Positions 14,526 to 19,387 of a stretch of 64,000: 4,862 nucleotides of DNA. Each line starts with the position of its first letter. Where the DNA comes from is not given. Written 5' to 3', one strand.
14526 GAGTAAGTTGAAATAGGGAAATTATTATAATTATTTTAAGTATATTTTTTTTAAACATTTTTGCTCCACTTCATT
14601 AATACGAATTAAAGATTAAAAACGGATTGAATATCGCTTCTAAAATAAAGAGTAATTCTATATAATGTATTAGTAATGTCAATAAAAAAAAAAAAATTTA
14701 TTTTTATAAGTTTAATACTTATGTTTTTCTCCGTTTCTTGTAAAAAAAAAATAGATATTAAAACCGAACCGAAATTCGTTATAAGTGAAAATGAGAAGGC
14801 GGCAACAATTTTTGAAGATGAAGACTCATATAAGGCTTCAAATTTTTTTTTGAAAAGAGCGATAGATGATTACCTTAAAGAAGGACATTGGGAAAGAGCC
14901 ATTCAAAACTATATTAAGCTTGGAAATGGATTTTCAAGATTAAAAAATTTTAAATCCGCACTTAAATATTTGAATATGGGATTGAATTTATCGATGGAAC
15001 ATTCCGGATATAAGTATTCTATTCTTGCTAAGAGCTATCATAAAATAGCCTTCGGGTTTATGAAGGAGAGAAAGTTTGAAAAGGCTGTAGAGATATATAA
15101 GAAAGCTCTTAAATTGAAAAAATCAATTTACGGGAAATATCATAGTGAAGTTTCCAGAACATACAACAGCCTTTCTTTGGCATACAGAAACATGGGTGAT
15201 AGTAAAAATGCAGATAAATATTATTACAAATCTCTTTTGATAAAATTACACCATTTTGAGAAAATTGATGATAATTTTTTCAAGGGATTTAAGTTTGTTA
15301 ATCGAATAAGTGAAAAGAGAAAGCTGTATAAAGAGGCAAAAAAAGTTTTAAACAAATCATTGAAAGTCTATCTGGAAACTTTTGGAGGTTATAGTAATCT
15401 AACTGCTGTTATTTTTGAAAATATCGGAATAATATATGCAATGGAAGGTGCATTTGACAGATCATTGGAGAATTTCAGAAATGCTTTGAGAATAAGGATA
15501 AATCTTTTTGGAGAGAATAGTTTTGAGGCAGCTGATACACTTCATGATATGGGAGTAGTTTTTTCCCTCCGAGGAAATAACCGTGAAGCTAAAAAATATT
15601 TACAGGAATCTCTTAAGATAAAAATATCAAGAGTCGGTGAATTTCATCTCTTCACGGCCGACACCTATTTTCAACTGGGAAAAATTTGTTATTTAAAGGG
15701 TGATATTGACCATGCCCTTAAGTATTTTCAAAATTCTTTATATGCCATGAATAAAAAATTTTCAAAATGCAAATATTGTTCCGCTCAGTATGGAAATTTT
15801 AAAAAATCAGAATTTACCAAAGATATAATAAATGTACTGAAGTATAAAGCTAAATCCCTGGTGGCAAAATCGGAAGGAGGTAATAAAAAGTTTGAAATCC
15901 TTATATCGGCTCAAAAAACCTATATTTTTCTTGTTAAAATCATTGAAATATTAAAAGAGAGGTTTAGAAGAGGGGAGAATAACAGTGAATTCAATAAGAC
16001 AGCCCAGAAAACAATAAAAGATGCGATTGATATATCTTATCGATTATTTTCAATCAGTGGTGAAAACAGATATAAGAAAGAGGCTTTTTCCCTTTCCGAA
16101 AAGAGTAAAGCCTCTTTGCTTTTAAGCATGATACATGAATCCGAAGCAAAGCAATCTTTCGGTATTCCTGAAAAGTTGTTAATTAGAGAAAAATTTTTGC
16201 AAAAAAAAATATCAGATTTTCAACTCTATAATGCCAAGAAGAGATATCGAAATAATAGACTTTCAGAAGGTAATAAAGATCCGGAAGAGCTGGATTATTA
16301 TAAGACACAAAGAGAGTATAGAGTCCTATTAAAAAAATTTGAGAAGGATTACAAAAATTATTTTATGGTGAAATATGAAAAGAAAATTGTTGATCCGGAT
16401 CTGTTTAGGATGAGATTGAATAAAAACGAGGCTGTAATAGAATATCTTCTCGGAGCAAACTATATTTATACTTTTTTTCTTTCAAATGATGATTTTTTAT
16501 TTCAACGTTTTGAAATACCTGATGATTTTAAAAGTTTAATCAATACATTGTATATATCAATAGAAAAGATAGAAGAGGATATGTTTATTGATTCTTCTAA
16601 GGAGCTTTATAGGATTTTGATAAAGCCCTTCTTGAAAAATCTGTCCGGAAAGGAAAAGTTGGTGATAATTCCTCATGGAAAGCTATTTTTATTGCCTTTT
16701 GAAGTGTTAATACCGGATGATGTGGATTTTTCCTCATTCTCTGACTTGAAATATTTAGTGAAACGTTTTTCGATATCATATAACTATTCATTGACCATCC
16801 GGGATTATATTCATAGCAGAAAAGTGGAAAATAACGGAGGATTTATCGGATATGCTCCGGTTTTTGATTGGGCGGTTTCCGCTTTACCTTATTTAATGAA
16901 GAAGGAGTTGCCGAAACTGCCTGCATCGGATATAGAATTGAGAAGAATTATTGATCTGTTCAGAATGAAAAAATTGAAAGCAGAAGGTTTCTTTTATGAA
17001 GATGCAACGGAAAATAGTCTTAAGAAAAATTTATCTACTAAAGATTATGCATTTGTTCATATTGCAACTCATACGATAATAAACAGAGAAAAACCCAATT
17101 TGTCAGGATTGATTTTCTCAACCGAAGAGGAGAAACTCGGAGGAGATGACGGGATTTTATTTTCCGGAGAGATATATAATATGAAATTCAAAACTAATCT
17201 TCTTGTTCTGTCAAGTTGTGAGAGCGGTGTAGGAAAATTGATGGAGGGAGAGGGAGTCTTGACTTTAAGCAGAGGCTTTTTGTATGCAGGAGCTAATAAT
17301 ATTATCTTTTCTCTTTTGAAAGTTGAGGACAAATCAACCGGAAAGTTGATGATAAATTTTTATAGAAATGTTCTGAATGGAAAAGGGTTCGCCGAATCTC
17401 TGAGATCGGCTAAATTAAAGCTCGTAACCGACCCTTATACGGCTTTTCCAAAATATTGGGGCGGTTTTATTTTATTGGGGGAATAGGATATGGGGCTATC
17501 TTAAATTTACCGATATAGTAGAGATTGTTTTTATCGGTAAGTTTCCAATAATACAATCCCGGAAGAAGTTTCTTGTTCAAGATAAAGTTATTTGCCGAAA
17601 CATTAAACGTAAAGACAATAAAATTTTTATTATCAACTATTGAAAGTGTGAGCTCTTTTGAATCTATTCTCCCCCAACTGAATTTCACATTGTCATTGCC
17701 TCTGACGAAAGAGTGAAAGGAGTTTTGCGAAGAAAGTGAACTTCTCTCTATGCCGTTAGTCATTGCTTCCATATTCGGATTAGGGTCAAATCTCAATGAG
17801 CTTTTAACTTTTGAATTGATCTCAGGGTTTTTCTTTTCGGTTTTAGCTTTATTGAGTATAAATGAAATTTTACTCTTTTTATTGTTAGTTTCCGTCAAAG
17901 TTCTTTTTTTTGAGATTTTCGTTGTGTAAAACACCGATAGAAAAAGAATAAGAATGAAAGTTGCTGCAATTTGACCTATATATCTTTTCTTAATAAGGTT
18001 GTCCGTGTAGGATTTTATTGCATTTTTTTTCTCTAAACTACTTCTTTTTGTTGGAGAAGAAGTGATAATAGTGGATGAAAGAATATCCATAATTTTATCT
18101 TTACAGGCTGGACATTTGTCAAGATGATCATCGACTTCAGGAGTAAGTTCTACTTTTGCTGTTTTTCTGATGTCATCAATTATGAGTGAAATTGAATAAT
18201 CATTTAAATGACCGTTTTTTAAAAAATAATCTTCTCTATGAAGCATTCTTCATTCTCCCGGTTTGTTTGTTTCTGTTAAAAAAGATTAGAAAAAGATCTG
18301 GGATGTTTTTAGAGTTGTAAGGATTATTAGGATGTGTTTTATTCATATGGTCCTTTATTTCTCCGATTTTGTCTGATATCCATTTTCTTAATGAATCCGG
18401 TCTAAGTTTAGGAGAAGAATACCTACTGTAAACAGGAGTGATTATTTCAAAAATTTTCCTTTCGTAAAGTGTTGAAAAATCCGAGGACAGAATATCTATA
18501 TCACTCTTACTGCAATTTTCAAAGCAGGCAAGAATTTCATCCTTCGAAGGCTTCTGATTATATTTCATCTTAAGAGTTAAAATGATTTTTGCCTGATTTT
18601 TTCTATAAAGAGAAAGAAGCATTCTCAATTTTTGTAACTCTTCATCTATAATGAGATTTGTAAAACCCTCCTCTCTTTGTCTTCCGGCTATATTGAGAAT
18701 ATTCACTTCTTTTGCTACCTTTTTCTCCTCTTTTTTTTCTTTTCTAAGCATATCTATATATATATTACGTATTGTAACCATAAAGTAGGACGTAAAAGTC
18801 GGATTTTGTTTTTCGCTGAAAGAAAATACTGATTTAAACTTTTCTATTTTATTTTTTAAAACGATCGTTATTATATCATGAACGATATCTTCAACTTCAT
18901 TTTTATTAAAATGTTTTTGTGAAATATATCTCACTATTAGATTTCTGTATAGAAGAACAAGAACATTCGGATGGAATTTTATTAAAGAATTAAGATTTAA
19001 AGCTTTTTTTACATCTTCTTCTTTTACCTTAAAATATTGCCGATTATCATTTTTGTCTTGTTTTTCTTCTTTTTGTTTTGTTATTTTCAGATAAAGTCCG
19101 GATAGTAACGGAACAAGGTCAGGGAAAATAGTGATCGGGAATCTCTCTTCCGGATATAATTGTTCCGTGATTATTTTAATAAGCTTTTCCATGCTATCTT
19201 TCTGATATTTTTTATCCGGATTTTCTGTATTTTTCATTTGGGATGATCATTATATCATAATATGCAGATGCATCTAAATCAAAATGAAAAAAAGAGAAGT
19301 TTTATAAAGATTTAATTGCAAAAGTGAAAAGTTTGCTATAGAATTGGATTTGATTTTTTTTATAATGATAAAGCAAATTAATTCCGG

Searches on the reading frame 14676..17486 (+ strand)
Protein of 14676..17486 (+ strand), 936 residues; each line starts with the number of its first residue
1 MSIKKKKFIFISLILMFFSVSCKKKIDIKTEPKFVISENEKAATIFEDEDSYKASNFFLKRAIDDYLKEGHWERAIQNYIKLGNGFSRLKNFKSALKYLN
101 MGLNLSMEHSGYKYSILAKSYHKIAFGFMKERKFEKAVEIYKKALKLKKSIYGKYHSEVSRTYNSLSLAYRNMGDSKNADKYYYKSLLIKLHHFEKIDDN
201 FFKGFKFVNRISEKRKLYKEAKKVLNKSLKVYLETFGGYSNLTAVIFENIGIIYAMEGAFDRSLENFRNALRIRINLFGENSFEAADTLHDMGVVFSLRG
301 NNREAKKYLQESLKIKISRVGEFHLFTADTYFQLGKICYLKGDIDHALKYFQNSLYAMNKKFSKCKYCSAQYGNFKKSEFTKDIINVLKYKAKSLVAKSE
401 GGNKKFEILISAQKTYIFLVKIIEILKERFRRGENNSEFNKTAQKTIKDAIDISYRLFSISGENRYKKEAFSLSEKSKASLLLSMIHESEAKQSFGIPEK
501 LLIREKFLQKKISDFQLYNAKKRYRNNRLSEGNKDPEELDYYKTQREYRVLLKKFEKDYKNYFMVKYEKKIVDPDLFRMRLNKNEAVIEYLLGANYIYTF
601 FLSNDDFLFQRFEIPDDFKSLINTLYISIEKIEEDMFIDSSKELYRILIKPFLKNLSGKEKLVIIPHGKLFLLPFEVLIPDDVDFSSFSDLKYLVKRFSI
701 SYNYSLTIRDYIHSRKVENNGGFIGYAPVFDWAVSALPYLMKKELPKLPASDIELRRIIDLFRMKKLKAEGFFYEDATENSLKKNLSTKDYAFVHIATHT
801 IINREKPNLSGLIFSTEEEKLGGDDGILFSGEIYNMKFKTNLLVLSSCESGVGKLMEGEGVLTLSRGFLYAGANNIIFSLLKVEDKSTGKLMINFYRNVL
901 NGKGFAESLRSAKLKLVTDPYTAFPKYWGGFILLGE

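Call 3: search_protein_families(library=pfam, proteins=[window:14676-17486:+], max_evalue=0.01)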
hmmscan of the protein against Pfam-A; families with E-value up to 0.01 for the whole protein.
window:14676-17486:+ (936 aa): 12 families
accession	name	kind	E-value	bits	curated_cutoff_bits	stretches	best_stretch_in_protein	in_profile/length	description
PF12770.12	CHAT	-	7.8e-57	193.4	24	1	640-936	3-289/289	CHAT domain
PF13424.12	TPR_12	-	1e-41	141.4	30.1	4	244-316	3-75/77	Tetratricopeptide repeat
PF07719.23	TPR_2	-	4.5e-19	67.4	27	1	328-355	1-28/34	Tetratricopeptide repeat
PF13374.12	TPR_10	-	3e-18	65.6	27.5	1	286-324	2-40/42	Tetratricopeptide repeat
PF00515.34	TPR_1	-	3.1e-18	65.2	27.8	1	328-355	1-28/34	Tetratricopeptide repeat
PF24885.1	TPR_NPHP3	-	6.7e-15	55.6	100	1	62-193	84-216/239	Nephrocystin-3 TPR domain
PF13181.12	TPR_8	-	4.3e-14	51.8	25.7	1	161-190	2-31/34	Tetratricopeptide repeat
PF13176.12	TPR_7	-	3.1e-09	36.6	27.9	0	128-149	9-30/36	Tetratricopeptide repeat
PF13414.12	TPR_11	-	3.9e-05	23.7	26.8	0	133-149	9-25/42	TPR repeat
PF13428.12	TPR_14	-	0.0004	21.2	23.5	0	128-147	11-30/44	Tetratricopeptide repeat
PF17874.7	TPR_MalT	-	0.00041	20.2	45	0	243-363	79-196/336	MalT-like TPR region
PF17140.10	DUF5113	-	0.0023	18.4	27.1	1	324-371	4-51/161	Domain of unknown function (DUF5113)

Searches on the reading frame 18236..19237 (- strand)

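Call 3: search_protein_families(library=pfam, proteins=[window:18236-19237:-], max_evalue=0.01)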
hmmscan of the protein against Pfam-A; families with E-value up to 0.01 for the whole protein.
window:18236-19237:- (333 aa): 1 family
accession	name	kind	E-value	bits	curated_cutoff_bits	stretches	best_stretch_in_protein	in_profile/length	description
PF04542.20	Sigma70_r2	-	0.00028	21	24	1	94-169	2-70/71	Sigma-70 region 2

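Call 4: search_protein_families(library=ncbifam, proteins=[window:18236-19237:-], max_evalue=0.01)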
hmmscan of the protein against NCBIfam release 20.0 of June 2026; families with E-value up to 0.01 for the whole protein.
window:18236-19237:- (333 aa): 7 families
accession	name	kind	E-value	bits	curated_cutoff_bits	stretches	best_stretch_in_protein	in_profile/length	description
TIGR02937.1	sigma70-ECF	superfamily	6.2e-07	29.2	42.9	1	93-203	6-113/165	sigma-70 family RNA polymerase sigma factor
TIGR02952.1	Sig70_famx2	equivalog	2.6e-05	24.2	206.45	1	97-227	20-138/170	ECF subfamily RNA polymerase sigma factor, BldN family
TIGR02985.1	Sig70_bacteroi1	subfamily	0.00064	20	126.4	1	97-204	10-107/162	RNA polymerase sigma-70 factor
NF009172.0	PRK12519.1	subfamily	0.00081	19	222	1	100-235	41-163/194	RNA polymerase sigma factor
NF041236.1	CAS_III-E_sigma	exception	0.0046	16.9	100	1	99-228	37-153/206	type III-E CRISPR-associated RpoE-like sigma factor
NF005448.0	PRK07037.1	equivalog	0.0076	15.8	190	0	111-188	35-102/186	RNA polymerase factor sigma-70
TIGR02479.1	FliA_WhiG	subfamily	0.0086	15.8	189.6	1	135-223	39-128/224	FliA/WhiG family RNA polymerase sigma factor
